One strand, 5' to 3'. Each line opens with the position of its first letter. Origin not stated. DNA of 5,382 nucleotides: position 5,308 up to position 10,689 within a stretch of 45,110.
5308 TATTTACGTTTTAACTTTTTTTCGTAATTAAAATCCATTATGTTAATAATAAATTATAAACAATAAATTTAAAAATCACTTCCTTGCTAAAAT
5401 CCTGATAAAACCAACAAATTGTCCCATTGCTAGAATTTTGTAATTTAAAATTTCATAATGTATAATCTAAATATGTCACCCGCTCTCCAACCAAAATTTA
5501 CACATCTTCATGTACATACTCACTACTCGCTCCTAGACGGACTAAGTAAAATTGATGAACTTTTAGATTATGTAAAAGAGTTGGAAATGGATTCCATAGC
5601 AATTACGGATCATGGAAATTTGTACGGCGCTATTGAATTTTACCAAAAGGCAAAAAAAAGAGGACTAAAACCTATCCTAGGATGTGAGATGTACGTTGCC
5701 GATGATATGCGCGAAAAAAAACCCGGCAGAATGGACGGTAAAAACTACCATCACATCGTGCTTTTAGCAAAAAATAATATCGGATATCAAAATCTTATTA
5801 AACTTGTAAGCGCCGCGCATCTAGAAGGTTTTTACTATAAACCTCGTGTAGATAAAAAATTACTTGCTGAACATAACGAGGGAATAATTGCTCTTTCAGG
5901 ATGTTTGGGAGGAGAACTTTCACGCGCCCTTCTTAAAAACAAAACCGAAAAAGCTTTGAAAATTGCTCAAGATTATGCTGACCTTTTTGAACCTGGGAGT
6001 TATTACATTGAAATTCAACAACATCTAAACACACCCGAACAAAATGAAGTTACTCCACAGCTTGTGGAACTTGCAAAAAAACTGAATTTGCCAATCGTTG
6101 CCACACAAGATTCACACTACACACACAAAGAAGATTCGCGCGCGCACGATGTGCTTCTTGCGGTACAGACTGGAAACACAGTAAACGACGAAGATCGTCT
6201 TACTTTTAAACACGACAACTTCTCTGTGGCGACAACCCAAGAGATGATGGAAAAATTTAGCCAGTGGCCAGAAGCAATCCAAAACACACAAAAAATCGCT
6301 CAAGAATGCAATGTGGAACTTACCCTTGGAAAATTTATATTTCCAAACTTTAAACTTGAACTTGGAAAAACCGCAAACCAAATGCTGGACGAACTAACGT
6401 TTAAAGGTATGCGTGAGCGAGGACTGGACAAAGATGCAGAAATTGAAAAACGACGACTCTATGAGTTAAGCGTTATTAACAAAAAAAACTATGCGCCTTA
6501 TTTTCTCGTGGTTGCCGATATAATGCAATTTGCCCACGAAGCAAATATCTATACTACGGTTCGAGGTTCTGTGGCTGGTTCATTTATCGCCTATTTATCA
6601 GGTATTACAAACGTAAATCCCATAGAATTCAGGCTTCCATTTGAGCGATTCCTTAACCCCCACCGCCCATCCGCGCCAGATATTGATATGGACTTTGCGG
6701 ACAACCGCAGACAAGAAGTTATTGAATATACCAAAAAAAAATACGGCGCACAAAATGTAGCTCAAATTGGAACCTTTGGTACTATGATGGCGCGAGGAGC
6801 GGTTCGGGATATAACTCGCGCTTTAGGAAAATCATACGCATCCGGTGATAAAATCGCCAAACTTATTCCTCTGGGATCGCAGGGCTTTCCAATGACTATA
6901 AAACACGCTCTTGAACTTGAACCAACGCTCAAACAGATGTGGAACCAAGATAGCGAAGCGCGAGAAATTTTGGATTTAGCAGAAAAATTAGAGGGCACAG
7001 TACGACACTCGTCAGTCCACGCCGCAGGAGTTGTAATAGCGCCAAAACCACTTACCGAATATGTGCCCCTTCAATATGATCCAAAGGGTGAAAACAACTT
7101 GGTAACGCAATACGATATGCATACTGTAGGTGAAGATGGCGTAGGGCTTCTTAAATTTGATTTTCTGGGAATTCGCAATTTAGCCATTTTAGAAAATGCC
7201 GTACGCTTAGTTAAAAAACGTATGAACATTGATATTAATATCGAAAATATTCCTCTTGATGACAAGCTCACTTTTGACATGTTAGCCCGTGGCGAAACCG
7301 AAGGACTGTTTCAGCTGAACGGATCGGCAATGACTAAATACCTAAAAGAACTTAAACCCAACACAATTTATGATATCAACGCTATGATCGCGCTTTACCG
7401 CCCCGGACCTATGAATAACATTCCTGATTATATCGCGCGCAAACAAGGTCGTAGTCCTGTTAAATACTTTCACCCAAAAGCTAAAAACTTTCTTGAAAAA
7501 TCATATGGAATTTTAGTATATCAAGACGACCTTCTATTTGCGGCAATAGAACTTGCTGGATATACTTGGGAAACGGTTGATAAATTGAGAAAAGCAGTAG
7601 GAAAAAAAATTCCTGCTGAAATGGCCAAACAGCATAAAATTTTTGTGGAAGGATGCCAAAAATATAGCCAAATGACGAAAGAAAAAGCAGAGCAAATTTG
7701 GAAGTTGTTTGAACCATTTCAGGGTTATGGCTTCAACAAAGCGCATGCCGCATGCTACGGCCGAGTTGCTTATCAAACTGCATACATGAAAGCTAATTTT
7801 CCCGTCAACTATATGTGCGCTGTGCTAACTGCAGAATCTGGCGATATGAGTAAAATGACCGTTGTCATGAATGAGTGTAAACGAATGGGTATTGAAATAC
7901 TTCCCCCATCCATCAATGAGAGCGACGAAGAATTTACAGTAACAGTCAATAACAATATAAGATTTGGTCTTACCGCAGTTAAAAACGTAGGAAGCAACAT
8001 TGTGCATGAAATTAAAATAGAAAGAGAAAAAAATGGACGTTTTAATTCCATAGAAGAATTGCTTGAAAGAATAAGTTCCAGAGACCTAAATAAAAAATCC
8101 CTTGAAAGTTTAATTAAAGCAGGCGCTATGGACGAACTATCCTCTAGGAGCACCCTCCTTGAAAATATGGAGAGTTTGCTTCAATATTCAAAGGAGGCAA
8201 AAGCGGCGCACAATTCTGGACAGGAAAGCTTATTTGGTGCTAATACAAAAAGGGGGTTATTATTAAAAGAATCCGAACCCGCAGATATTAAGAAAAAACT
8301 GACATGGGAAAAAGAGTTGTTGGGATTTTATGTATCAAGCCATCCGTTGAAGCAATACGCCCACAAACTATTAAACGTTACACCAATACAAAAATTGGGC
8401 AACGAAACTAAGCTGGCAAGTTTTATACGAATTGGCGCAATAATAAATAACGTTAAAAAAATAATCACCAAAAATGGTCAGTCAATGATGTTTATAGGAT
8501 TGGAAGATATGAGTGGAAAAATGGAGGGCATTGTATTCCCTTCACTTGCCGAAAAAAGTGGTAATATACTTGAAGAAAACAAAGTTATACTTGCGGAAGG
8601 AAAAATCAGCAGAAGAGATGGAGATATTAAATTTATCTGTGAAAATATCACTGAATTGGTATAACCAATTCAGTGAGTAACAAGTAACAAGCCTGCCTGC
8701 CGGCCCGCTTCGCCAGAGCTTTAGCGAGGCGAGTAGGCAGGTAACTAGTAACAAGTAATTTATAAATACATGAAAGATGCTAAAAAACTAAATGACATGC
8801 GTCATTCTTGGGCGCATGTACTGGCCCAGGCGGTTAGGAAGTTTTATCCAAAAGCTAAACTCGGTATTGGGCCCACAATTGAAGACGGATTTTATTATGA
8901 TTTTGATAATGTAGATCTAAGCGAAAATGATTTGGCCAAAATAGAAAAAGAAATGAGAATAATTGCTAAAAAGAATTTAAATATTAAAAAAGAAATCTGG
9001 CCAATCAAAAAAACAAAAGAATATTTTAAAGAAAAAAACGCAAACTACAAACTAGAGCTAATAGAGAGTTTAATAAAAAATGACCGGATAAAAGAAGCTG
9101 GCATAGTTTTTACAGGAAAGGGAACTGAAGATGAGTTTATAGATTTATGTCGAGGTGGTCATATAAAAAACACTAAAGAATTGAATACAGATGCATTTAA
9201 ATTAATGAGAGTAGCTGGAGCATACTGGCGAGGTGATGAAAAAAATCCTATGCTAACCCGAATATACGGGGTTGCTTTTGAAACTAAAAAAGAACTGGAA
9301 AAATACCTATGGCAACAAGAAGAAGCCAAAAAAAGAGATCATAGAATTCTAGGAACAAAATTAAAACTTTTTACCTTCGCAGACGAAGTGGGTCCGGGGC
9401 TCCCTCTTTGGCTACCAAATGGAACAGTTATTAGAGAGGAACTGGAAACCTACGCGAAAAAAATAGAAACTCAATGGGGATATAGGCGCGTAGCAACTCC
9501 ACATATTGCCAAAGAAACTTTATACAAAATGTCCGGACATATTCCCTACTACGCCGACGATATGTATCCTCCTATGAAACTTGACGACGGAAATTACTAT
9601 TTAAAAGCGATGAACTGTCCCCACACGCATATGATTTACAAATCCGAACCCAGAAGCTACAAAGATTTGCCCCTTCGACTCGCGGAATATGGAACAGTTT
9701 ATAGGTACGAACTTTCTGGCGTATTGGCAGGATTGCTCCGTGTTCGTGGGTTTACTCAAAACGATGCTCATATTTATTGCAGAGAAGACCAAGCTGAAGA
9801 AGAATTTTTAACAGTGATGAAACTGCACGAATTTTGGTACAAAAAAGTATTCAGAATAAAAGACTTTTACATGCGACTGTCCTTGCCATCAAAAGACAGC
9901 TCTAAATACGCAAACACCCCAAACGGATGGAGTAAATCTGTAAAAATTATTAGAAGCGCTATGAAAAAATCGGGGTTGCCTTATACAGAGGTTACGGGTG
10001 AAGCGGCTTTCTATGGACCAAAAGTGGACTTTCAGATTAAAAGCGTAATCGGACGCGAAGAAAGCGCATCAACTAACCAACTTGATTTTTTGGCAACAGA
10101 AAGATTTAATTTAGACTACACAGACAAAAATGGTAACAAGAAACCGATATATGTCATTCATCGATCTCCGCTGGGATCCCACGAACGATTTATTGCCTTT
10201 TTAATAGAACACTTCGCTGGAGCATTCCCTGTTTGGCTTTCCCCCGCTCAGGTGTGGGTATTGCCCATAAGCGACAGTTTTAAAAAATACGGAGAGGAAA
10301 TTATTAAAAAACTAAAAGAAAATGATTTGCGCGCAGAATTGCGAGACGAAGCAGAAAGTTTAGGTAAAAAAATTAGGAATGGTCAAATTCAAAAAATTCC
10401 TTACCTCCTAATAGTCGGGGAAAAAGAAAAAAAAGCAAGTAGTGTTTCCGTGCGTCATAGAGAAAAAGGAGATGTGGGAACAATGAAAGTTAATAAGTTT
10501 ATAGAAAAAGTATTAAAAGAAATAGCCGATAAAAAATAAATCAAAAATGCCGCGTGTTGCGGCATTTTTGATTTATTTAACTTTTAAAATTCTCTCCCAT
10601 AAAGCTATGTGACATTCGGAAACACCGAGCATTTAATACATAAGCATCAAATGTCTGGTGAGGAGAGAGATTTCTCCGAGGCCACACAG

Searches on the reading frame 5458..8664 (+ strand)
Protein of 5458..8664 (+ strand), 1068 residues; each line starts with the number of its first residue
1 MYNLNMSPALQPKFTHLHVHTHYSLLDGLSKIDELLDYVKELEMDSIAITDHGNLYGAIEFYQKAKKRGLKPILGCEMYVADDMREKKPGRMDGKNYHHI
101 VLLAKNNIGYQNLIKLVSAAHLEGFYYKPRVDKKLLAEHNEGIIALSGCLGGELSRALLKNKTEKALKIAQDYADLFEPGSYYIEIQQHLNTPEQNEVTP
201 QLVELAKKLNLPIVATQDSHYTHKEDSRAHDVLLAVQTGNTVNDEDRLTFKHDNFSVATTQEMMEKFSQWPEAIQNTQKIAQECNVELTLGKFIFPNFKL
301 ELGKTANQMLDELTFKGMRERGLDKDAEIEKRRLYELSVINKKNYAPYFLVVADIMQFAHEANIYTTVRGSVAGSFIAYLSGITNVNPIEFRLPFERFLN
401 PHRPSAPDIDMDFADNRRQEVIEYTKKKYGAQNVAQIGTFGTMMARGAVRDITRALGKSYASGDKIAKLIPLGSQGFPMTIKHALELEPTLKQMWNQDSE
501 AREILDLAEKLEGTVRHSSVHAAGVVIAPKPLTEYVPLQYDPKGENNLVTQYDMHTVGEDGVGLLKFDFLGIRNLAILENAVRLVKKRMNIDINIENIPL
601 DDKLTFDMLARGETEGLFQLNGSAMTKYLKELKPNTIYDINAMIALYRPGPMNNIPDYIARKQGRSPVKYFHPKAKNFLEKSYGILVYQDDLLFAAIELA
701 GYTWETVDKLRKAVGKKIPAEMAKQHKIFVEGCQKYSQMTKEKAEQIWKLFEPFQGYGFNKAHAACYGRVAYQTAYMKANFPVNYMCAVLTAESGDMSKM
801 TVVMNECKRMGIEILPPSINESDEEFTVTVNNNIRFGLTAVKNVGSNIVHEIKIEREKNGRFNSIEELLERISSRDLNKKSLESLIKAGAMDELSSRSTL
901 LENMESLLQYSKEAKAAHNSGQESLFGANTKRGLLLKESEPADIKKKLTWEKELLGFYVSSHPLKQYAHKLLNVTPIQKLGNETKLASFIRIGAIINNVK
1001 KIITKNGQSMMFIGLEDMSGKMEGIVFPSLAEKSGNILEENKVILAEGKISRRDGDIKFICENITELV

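Call 11: search_protein_families(library=pfam, proteins=[window:5458-8664:+])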
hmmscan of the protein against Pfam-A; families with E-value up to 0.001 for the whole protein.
window:5458-8664:+ (1068 aa): 5 families
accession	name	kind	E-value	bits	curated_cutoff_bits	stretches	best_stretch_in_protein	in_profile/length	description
PF07733.18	DNA_pol3_alpha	-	9.7e-88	294.6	23.9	1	309-571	2-260/260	Bacterial DNA polymerase III alpha NTPase domain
PF02811.25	PHP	-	2.3e-59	200.8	26.4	1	16-189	1-164/164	PHP domain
PF17657.6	DNA_pol3_finger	-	1.6e-50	171.1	22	1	574-735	1-164/166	Bacterial DNA polymerase III alpha subunit finger domain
PF14579.12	HHH_6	-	2.2e-28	98.8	25.6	1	811-898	1-88/90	Helix-hairpin-helix motif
PF01336.31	tRNA_anti-codon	-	5.3e-10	39.5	27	1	991-1067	2-75/75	OB-fold nucleic acid binding domain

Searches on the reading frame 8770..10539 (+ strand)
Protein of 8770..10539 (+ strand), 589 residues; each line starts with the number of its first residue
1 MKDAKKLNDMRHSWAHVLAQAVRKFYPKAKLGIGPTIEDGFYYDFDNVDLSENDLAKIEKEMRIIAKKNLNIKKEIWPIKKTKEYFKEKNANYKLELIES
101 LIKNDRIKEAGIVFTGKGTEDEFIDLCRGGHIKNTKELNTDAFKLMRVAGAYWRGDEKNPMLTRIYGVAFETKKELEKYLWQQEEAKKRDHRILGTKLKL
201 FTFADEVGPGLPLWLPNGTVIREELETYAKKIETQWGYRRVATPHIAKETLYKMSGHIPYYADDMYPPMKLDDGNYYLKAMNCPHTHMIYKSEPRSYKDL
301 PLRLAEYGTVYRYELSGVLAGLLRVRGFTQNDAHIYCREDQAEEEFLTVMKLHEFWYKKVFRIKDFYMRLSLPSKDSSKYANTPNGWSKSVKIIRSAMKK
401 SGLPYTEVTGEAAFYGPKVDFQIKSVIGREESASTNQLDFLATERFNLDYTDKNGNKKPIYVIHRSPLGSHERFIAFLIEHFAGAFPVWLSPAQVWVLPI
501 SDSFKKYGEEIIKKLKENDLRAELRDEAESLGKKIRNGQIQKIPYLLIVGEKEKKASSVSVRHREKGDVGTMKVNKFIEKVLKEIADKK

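Call 11: search_protein_families(library=pfam, proteins=[window:8770-10539:+])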
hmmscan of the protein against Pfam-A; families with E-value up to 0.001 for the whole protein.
window:8770-10539:+ (589 aa): 3 families
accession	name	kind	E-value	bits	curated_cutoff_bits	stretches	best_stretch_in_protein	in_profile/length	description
PF00587.30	tRNA-synt_2b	-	9.7e-36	123.9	29.3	1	274-482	9-179/179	tRNA synthetase class II core domain (G, H, P, S and T)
PF03129.25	HGTP_anticodon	-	2.8e-21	75.9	21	1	494-583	1-93/94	Anticodon binding domain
PF07973.19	tRNA_SAD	-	5.8e-11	42.6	24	1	120-166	7-44/44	Threonyl and Alanyl tRNA synthetase second additional domain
